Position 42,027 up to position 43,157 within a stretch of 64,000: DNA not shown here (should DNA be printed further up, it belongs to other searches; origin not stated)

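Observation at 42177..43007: Stand-alone degenerate DEAD-box RecA1-like domain (no Walker A, DEAD replaced by DFLD)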

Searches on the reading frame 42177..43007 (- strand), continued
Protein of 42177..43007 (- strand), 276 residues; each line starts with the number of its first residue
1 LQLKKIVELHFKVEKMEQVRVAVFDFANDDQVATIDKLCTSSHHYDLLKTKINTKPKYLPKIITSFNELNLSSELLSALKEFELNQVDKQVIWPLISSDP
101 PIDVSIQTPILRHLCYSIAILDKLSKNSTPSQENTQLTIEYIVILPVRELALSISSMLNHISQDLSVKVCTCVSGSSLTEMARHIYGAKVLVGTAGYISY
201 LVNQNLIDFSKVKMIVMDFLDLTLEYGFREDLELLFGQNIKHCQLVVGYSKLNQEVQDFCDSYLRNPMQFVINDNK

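Call 63: find_homologous_proteins(query=P0027, max_evalue=1e-20)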
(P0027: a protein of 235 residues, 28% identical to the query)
Query P0027 (235 aa): 642 proteins with E <= 1e-20 among 2201 candidates; the best 120 are listed.
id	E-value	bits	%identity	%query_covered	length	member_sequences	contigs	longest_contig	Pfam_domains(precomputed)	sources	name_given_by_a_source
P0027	1.8e-148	510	100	100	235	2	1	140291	PF00270.36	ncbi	ncbi:hypothetical protein ABK040_014602 [Willaertia magna]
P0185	4.2e-79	284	63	99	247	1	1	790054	PF00270.36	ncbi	ncbi:hypothetical protein ABK040_007789 [Willaertia magna]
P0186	9.2e-51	191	48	94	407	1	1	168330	PF00270.36,PF00271.38,PF04851.22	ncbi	ncbi:hypothetical protein ABK040_000708 [Willaertia magna]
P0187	1.5e-43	167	45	94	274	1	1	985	PF00270.36,PF04851.22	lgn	-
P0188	7.2e-41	158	42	95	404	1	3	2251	PF00270.36,PF00271.38,PF04851.22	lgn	-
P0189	4.7e-36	143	40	100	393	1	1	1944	PF00270.36,PF00271.38,PF04851.22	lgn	-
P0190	2.0e-35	141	40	91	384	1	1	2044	PF00270.36,PF00271.38,PF04851.22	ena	-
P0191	1.3e-34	138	41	91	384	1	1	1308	PF00270.36,PF00271.38,PF04851.22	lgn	-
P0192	1.9e-34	137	40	91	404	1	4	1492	PF00270.36,PF00271.38,PF04851.22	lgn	-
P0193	2.4e-34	137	39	94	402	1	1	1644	PF00270.36,PF13245.13,PF00271.38,PF04851.22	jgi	-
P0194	3.6e-32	130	37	91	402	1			PF00270.36,PF00271.38,PF04851.22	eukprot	eukprot:CAMPEP_0198426246 /NCGR_PEP_ID=MMETSP1452-20131203/5120_1 /TAXON_ID=1181717 /ORGANISM="Synch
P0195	7.6e-32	129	40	93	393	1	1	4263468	PF00270.36,PF00271.38,PF04851.22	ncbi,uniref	ncbi:unnamed protein product, partial [Mesorhabditis belari]|uniref:Eukaryotic initiation factor 4A 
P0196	7.9e-32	129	38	99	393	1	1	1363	PF00270.36,PF00271.38,PF04851.22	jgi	-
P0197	8.0e-32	129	38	99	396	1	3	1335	PF00270.36,PF00271.38,PF04851.22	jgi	jgi:translation initiation factor 4A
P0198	1.5e-31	128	39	91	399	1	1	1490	PF00270.36,PF00271.38,PF04851.22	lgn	-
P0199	1.5e-31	128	37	97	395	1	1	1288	PF00270.36,PF00271.38,PF04851.22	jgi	-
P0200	1.7e-31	128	37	97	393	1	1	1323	PF00270.36,PF00271.38,PF04851.22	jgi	-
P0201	1.7e-31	128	37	98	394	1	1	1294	PF00270.36,PF00271.38,PF04851.22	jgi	-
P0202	2.1e-31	128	37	98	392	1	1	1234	PF00270.36,PF00271.38,PF04851.22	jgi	-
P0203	2.2e-31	127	41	91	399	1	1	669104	PF00270.36,PF00271.38,PF04851.22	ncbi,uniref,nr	ncbi:RNA helicase [Scheffersomyces spartinae]|uniref:ATP-dependent RNA helicase FAL1 n=1 Tax=Scheffe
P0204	2.2e-31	127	37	98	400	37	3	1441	PF00270.36,PF00271.38,PF04851.22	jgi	-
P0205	2.6e-31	127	37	98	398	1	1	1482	PF00270.36,PF00271.38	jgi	-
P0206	2.7e-31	127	38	98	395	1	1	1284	PF00270.36,PF00271.38,PF04851.22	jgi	-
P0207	2.8e-31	127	37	97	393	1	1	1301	PF00270.36,PF00271.38,PF04851.22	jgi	-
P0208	2.9e-31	127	41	91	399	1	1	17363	PF00270.36,PF00271.38,PF04851.22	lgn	-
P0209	3.4e-31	127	39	90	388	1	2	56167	PF00270.36,PF00271.38,PF04851.22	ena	-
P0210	3.8e-31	127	39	100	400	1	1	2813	PF00270.36,PF00271.38,PF04851.22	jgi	jgi:translation initiation factor 4A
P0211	4.4e-31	126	39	93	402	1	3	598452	PF00270.36,PF00271.38,PF04851.22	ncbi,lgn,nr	ncbi:ATP-dependent RNA helicase eIF4A [Mortierella sp. GBAus27b]|nr:ATP-dependent RNA helicase eIF4A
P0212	4.5e-31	126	40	91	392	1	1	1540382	PF00270.36,PF00271.38,PF04851.22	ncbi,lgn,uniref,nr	ncbi:ATP-dependent RNA helicase Fal1p [[Candida] jaroonii]|uniref:ATP-dependent RNA helicase Fal1p n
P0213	4.8e-31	126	37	91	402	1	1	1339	PF00270.36,PF00271.38,PF04851.22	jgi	-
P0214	4.8e-31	126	37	98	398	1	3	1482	PF00270.36,PF00271.38,PF04851.22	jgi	-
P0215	6.3e-31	126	38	91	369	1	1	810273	PF00270.36,PF00271.38,PF04851.22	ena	-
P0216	6.4e-31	126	40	91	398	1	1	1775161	PF00270.36,PF00271.38,PF04851.22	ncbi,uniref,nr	ncbi:unnamed protein product [Candida verbasci]|uniref:ATP-dependent RNA helicase FAL1 n=1 Tax=Candi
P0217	7.1e-31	126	40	91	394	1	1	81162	PF00270.36,PF00271.38,PF04851.22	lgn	-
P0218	8.2e-31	126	40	93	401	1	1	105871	PF00270.36,PF00271.38,PF04851.22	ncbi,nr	ncbi:translation initiation factor eIF4A [Mortierella sp. GBA43]|nr:translation initiation factor eI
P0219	8.4e-31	126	37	99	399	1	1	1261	PF00270.36,PF00271.38,PF04851.22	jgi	-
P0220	8.5e-31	126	38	98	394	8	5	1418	PF00270.36,PF00271.38,PF04851.22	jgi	jgi:translation initiation factor 4A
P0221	1.2e-30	125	37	98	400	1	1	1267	PF00270.36,PF00271.38,PF04851.22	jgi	-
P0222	1.2e-30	125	40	91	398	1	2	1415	PF00270.36,PF00271.38,PF04851.22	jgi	-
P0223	1.3e-30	125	41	91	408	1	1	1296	PF00270.36,PF00271.38,PF04851.22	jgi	jgi:ATP-dependent RNA helicase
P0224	1.3e-30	125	40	91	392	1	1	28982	PF00270.36,PF00271.38,PF04851.22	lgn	-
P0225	1.4e-30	125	38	91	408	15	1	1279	PF00270.36,PF00271.38,PF04851.22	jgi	jgi:translation initiation factor 4A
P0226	1.4e-30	125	38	97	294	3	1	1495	PF00270.36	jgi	-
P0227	1.6e-30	125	37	98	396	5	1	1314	PF00270.36,PF00271.38,PF04851.22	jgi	-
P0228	1.6e-30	125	37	98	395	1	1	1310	PF00270.36,PF00271.38,PF04851.22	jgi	-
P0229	1.6e-30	125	40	91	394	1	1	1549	PF00270.36,PF00271.38,PF04851.22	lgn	-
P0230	1.7e-30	125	37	98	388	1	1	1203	PF00270.36,PF00271.38,PF04851.22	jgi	-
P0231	1.7e-30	125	37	98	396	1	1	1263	PF00270.36,PF00271.38,PF04851.22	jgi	-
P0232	1.8e-30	124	37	99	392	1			PF00270.36,PF00271.38,PF04851.22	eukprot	eukprot:TRINITY_DN388_c0_g1_i2.p1 TRINITY_DN388_c0_g1~~TRINITY_DN388_c0_g1_i2.p1 ORF type:complete l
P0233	2.1e-30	124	38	91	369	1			PF00270.36,PF00271.38,PF04851.22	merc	-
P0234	2.1e-30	124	39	93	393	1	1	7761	PF00270.36,PF00271.38,PF04851.22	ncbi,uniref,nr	ncbi:translation initiation factor eIF4A [Modicella reniformis]|uniref:ATP-dependent RNA helicase eI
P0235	2.3e-30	124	37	98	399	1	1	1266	PF00270.36,PF00271.38,PF04851.22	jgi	-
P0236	2.4e-30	124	39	91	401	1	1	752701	PF00270.36,PF13245.13,PF00271.38,PF04851.22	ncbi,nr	ncbi:P-loop containing nucleoside triphosphate hydrolase protein [Hyaloraphidium curvatum]|nr:P-loop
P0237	2.5e-30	124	36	98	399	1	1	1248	PF00270.36,PF00271.38,PF04851.22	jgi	-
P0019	2.5e-30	124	40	91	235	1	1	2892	PF00270.36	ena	-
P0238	2.6e-30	124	39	99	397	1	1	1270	PF00270.36,PF00271.38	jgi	-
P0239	2.6e-30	124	39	91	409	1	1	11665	PF00270.36,PF00271.38,PF04851.22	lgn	-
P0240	2.7e-30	124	38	91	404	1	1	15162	PF00270.36,PF00271.38,PF04851.22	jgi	jgi:translation initiation factor 4A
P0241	2.7e-30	124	39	91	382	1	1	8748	PF00270.36,PF00271.38,PF04851.22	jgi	jgi:translation initiation factor 4A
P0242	4.4e-30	123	39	98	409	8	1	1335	PF00270.36,PF00271.38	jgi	jgi:translation initiation factor 4A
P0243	4.8e-30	123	40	91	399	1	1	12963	PF00270.36,PF00271.38,PF04851.22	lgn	-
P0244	5.1e-30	123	36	93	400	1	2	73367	PF00270.36,PF00271.38,PF04851.22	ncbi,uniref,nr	ncbi:translation initiation factor eIF4A [Actinomortierella ambigua]|uniref:ATP-dependent RNA helica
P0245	5.3e-30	123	38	91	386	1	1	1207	PF00270.36,PF00271.38,PF04851.22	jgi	-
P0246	5.4e-30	123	38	91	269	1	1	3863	PF00270.36,PF04851.22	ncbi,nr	ncbi:translation initiation factor eIF4A [Serendipita sp. 401]|nr:translation initiation factor eIF4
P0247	5.5e-30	123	39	91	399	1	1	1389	PF00270.36,PF00271.38,PF04851.22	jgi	-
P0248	6.0e-30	123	38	91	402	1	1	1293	PF00270.36,PF00271.38,PF04851.22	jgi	-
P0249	6.1e-30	123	38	91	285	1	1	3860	PF00270.36,PF04851.22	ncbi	ncbi:translation initiation factor eIF4A, partial [Serendipita sp. 407]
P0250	6.2e-30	123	41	91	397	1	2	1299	PF00270.36,PF00271.38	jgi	-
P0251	6.4e-30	123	38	91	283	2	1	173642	PF00270.36,PF04851.22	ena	-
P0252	6.6e-30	123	37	98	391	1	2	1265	PF00270.36,PF00271.38,PF04851.22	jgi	jgi:translation initiation factor 4A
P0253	6.8e-30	123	37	98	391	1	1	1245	PF00270.36,PF00271.38,PF04851.22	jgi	jgi:translation initiation factor 4A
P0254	6.9e-30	123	37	98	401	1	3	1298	PF00270.36,PF00271.38,PF04851.22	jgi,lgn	jgi:translation initiation factor 4A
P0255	7.0e-30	123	37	98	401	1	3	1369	PF00270.36,PF00271.38,PF04851.22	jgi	jgi:translation initiation factor 4A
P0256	7.2e-30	122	41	93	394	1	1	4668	PF00270.36,PF00271.38,PF04851.22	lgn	-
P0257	7.9e-30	122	38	91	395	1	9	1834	PF00270.36,PF00271.38,PF04851.22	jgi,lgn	-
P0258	8.0e-30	122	37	98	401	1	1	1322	PF00270.36,PF00271.38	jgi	jgi:translation initiation factor 4A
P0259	8.3e-30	122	37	91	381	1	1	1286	PF00270.36,PF00271.38,PF04851.22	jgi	-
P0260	9.1e-30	122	38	97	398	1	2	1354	PF00270.36,PF00271.38,PF04851.22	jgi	-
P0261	1.1e-29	122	38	97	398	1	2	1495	PF00270.36,PF00271.38,PF04851.22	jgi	-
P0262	1.1e-29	122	38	97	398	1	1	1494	PF00270.36,PF00271.38,PF04851.22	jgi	jgi:translation initiation factor 4A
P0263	1.3e-29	122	37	97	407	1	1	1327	PF00270.36,PF00271.38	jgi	-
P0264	1.4e-29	122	36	97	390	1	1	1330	PF00270.36,PF00271.38,PF04851.22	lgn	-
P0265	1.4e-29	122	39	93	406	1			PF00270.36,PF00271.38,PF04851.22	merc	-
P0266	1.4e-29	122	35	97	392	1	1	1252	PF00270.36,PF00271.38,PF04851.22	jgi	-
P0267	1.4e-29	122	37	91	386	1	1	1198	PF00270.36,PF00271.38,PF04851.22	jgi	-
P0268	1.4e-29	121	38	97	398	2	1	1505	PF00270.36,PF00271.38,PF04851.22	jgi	-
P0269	1.5e-29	121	38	91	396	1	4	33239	PF00270.36,PF00271.38,PF04851.22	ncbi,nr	ncbi:translation initiation factor eIF4A [Serendipita sp. 396]|nr:translation initiation factor eIF4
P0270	1.7e-29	121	38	93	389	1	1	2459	PF00270.36,PF00271.38,PF04851.22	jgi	-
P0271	2.0e-29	121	38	91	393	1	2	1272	PF00270.36,PF00271.38,PF04851.22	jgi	-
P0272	2.0e-29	121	38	91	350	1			PF00270.36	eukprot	eukprot:CAMPEP_0119006660 /NCGR_PEP_ID=MMETSP1176-20130426/2445_1 /TAXON_ID=265551 /ORGANISM="Synedr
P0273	2.0e-29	121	35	93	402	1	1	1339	PF00270.36,PF00271.38,PF04851.22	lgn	-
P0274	2.4e-29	121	36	97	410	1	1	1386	PF00270.36,PF00271.38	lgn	-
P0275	2.5e-29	121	40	91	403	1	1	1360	PF00270.36,PF00271.38,PF04851.22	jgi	-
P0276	2.9e-29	121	38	91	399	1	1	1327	PF00270.36,PF00271.38,PF04851.22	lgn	-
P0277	3.0e-29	120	37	98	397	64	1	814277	PF00270.36,PF00271.38,PF04851.22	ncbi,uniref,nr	ncbi:ATP-dependent RNA helicase eIF4A [Cokeromyces recurvatus]|uniref:ATP-dependent RNA helicase eIF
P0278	3.0e-29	120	40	91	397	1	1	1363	PF00270.36,PF00271.38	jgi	jgi:translation initiation factor 4A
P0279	3.4e-29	120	37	91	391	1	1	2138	PF00270.36,PF00271.38,PF04851.22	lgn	-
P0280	3.9e-29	120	37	91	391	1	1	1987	PF00270.36,PF00271.38,PF04851.22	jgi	-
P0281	4.9e-29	120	40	93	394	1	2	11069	PF00270.36,PF00271.38,PF04851.22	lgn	-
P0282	5.8e-29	120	36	99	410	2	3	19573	PF00270.36,PF00271.38,PF22590.3,PF04851.22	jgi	-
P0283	6.5e-29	119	37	97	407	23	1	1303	PF00270.36,PF00271.38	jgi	jgi:translation initiation factor 4A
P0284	6.5e-29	119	36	97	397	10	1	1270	PF00270.36,PF00271.38,PF04851.22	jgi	jgi:translation initiation factor 4A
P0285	6.6e-29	119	36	98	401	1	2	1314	PF00270.36,PF00271.38,PF04851.22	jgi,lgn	-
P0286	7.5e-29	119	36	98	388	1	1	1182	PF00270.36,PF00271.38,PF04851.22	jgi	-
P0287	7.7e-29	119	38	97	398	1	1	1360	PF00270.36,PF00271.38,PF04851.22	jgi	-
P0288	7.7e-29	119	36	98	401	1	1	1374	PF00270.36,PF00271.38,PF04851.22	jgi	-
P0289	8.2e-29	119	39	91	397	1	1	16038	PF00270.36,PF00271.38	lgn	-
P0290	9.4e-29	119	38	91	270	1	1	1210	PF00270.36,PF04851.22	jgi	-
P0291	9.6e-29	119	38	97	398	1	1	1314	PF00270.36,PF00271.38,PF04851.22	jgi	-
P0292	1.0e-28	119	38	91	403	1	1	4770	PF00270.36,PF00271.38,PF04851.22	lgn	-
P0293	1.1e-28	119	40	91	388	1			PF00270.36,PF00271.38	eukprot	eukprot:TRINITY_DN85_c0_g1_i4.p1 TRINITY_DN85_c0_g1~~TRINITY_DN85_c0_g1_i4.p1 ORF type:complete len:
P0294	1.2e-28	118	35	97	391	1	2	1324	PF00270.36,PF00271.38,PF04851.22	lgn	-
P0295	1.4e-28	118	36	93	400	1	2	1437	PF00270.36,PF13245.13,PF00271.38,PF04851.22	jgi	jgi:translation initiation factor 4A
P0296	1.4e-28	118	36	93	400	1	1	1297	PF00270.36,PF13245.13,PF00271.38,PF04851.22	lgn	-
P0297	1.5e-28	118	36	91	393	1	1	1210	PF00270.36,PF00271.38,PF04851.22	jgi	-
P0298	1.5e-28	118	38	91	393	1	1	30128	PF00270.36,PF00271.38,PF04851.22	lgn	-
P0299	1.6e-28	118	36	91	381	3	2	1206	PF00270.36,PF00271.38,PF04851.22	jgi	-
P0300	1.7e-28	118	37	98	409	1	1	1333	PF00270.36,PF00271.38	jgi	-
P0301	1.7e-28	118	36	99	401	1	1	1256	PF00270.36,PF00271.38,PF04851.22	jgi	-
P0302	1.8e-28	118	37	97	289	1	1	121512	PF00270.36,PF04851.22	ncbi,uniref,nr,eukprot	ncbi:hypothetical protein IMG5_202750 [Ichthyophthirius multifiliis]|uniref:RNA helicase n=1 Tax=Ich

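Call 66: find_encoding_contigs(protein=P0187, flank=2000, max_places=3)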
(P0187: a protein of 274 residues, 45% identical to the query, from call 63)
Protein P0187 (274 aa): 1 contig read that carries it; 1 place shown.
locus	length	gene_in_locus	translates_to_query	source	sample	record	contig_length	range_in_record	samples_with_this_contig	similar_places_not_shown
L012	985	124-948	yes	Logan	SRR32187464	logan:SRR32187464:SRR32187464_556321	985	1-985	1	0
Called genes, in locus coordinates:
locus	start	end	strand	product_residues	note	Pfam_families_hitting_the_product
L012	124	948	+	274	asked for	PF00270:DEAD, PF04851:ResIII (weak)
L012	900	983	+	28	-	?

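Call 67: find_encoding_contigs(protein=P0186, flank=2000, max_places=2)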
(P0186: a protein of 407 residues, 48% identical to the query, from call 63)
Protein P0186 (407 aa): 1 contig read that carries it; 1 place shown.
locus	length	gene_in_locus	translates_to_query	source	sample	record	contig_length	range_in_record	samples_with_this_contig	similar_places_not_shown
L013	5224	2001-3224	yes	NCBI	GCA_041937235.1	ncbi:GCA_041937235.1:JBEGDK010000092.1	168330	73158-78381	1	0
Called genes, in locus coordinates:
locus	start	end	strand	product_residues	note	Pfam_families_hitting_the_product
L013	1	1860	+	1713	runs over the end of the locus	PF22544:HYDIN_VesB_CFA65-like_Ig, PF24798:Ig-CFAP74_4th, PF24507:Ig_CFAP65_4th, PF25249:Ig_CFAP65_7th, PF25249:Ig_CFAP65_7th, PF24507:Ig_CFAP65_4th, PF25248:Ig_CFAP65_8th, PF24816:Ig_CFAP65__9th, +22 more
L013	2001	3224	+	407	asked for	PF04851:ResIII (weak), PF00270:DEAD, PF00271:Helicase_C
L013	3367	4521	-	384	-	PF25390:WD40_RLD, PF13540:RCC1_2 (faint), PF00415:RCC1 (faint)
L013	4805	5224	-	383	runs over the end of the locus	PF00491:Arginase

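Call 68: find_encoding_contigs(protein=P0185, flank=3000, max_places=2)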
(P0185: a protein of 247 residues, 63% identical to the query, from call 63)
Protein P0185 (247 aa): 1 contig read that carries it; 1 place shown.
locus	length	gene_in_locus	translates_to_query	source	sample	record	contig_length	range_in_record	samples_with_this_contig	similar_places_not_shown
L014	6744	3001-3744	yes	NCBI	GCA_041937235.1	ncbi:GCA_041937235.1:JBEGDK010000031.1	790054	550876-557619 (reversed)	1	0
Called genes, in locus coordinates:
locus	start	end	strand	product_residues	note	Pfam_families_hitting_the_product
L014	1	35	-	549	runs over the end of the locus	PF04916:Phospholip_B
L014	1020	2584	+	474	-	PF02127:Peptidase_M18, PF05343:Peptidase_M42 (faint)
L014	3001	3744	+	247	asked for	PF00270:DEAD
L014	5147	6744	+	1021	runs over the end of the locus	PF08367:M16C_assoc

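Call 70: find_encoding_contigs(protein=P0188, flank=2000, max_places=3)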
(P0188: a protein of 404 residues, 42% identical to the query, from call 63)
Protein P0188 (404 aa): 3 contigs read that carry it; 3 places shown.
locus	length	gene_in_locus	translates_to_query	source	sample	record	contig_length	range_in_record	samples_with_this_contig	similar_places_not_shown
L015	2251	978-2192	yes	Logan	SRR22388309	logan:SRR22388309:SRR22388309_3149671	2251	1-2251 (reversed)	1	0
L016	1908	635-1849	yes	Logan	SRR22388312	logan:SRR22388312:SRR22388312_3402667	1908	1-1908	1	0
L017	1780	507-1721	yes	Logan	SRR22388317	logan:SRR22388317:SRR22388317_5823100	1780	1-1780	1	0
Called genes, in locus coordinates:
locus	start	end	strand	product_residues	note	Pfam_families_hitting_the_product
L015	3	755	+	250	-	?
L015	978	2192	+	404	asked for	PF04851:ResIII, PF00270:DEAD, PF00271:Helicase_C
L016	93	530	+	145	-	-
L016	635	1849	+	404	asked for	PF04851:ResIII, PF00270:DEAD, PF00271:Helicase_C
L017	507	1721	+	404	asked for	PF04851:ResIII, PF00270:DEAD, PF00271:Helicase_C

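Call 73: find_encoding_contigs(protein=window:42180-43007:-, flank=1000, max_places=5)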
Protein seq(276 aa) (276 aa): no gene with exactly this product is on record in the collection.

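Call 76: search_protein_families(library=pfam, proteins=[P0004, P0151, P0027, P0185, P0019, P0014, P0186], max_evalue=0.001)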
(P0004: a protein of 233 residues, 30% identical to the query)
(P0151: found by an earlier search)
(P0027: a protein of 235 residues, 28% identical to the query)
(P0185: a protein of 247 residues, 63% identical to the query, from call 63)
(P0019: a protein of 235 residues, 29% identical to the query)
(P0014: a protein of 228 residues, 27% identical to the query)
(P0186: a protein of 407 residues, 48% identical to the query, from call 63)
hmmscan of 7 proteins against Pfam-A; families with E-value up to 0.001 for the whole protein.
P0004 (233 aa): 1 family
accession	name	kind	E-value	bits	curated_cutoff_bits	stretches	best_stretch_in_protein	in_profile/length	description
PF00270.35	DEAD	-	6.6e-23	81.7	26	1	48-210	5-157/167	DEAD/DEAH box helicase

P0151 (270 aa): 1 family
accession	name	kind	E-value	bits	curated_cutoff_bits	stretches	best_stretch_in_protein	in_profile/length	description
PF00270.35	DEAD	-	6.1e-22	78.6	26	1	85-247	5-157/167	DEAD/DEAH box helicase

P0027 (235 aa): 1 family
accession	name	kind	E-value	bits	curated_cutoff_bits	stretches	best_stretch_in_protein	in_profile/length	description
PF00270.35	DEAD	-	3.6e-26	92.3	26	1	41-211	2-156/167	DEAD/DEAH box helicase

P0185 (247 aa): 1 family
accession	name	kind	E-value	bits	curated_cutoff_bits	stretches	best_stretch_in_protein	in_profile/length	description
PF00270.35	DEAD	-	3.6e-18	66.3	26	1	50-219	4-157/167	DEAD/DEAH box helicase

P0019 (235 aa): 3 families
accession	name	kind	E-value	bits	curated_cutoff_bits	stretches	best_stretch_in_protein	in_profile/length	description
PF00270.35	DEAD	-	2.2e-39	135.3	26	1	53-220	2-166/167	DEAD/DEAH box helicase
PF14617.12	CMS1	-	2.9e-05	24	35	1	136-181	162-207/250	U3-containing 90S pre-ribosomal complex subunit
PF04851.21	ResIII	-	6.4e-05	23.4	22.5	1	54-214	7-162/164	Type III restriction enzyme, res subunit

P0014 (228 aa): 1 family
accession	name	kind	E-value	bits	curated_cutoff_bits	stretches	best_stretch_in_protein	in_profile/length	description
PF00270.35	DEAD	-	5.1e-25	88.6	26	1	49-212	1-165/167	DEAD/DEAH box helicase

P0186 (407 aa): 3 families
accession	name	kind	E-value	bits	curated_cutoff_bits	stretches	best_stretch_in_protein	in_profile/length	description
PF00270.35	DEAD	-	3.2e-44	151.1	26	1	55-223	3-166/167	DEAD/DEAH box helicase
PF00271.37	Helicase_C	-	2.9e-32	111.6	23.5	1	260-368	2-110/110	Helicase conserved C-terminal domain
PF04851.21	ResIII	-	3.3e-06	27.5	22.5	1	68-217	22-162/164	Type III restriction enzyme, res subunit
